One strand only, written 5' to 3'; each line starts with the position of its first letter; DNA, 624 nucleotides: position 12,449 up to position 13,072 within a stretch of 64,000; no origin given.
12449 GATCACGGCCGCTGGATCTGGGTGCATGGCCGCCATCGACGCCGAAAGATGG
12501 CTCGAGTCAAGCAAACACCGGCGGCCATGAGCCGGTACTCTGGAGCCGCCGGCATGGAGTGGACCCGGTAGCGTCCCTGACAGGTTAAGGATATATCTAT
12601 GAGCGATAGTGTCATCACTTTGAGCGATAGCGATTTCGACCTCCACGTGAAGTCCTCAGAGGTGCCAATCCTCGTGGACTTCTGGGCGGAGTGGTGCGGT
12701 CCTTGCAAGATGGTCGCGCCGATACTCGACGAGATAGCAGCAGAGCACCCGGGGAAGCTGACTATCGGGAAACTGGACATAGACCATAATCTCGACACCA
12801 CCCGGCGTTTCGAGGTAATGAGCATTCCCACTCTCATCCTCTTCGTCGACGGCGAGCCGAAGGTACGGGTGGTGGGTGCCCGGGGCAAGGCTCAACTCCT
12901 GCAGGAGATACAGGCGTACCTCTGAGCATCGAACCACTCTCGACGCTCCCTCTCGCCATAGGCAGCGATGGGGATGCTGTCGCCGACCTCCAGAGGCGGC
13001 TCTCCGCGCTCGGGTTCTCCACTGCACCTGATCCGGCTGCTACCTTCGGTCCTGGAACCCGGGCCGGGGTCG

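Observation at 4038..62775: Unusual density of unrelated short tandem repeats placed on stop codons, start codons and gene junctions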

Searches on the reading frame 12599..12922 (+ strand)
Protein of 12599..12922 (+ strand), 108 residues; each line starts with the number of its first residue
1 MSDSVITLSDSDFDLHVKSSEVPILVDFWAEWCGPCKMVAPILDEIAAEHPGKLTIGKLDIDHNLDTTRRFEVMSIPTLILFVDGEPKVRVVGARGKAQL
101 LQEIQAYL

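Call 24: find_encoding_contigs(protein=window:12599-12922:+, flank=10000, max_places=10)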
Protein window:12599-12922:+ (108 aa): 11 contigs read that carry it; 7 places shown.
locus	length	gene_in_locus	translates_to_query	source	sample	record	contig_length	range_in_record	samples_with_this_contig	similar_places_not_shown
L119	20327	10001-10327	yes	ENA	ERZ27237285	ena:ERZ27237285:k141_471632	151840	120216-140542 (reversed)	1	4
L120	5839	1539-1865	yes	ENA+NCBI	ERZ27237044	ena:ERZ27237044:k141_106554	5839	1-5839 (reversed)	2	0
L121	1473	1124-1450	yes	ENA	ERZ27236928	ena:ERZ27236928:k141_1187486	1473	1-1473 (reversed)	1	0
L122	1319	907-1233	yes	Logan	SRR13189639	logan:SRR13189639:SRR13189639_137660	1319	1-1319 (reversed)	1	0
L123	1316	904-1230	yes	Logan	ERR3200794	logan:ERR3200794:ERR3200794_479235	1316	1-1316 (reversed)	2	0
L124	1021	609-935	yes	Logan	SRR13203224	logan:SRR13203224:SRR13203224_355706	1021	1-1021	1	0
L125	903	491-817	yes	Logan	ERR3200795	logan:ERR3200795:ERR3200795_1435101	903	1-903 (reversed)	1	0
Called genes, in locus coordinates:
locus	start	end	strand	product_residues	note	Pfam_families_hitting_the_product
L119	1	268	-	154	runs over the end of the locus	PF17249:DUF5318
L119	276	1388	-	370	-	PF01658:Inos-1-P_synth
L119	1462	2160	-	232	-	PF03551:PadR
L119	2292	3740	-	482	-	PF01743:PolyA_pol, PF12627:PolyA_pol_RNAbd, PF01966:HD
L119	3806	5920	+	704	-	PF19516:DUF6049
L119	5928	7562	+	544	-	PF03023:MurJ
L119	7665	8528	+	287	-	PF02645:DegV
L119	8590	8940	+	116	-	-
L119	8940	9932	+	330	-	PF00890:FAD_binding_2 (faint), PF01266:DAO (faint), PF07992:Pyr_redox_2, PF13738:Pyr_redox_3, PF00070:Pyr_redox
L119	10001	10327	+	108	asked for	PF00085:Thioredoxin, PF14595:Thioredoxin_9 (weak), PF13098:Thioredoxin_2 (weak), PF13905:Thioredoxin_8 (faint)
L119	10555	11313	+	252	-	PF01471:PG_binding_1, PF01520:Amidase_3 (faint)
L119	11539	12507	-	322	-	PF02195:ParB_N, PF17762:HTH_ParB, PF23552:ParB_C (weak)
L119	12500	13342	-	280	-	PF00142:Fer4_NifH, PF01656:CbiA, PF02374:ArsA_ATPase (weak), PF06564:CBP_BcsQ, PF09140:MipZ, PF10609:ParA, PF13614:AAA_31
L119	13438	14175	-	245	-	PF02527:GidB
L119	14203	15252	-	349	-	PF14804:Jag_N, PF13083:KH_KhpA-B (weak), PF01424:R3H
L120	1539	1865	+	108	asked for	PF00085:Thioredoxin, PF14595:Thioredoxin_9 (weak), PF13098:Thioredoxin_2 (weak), PF13905:Thioredoxin_8 (faint)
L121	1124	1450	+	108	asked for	PF00085:Thioredoxin, PF14595:Thioredoxin_9 (weak), PF13098:Thioredoxin_2 (weak), PF13905:Thioredoxin_8 (faint)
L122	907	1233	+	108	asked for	PF00085:Thioredoxin, PF14595:Thioredoxin_9 (weak), PF13098:Thioredoxin_2 (weak), PF13905:Thioredoxin_8 (faint)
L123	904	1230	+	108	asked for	PF00085:Thioredoxin, PF14595:Thioredoxin_9 (weak), PF13098:Thioredoxin_2 (weak), PF13905:Thioredoxin_8 (faint)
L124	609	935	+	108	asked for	PF00085:Thioredoxin, PF14595:Thioredoxin_9 (weak), PF13098:Thioredoxin_2 (weak), PF13905:Thioredoxin_8 (faint)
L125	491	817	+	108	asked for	PF00085:Thioredoxin, PF14595:Thioredoxin_9 (weak), PF13098:Thioredoxin_2 (weak), PF13905:Thioredoxin_8 (faint)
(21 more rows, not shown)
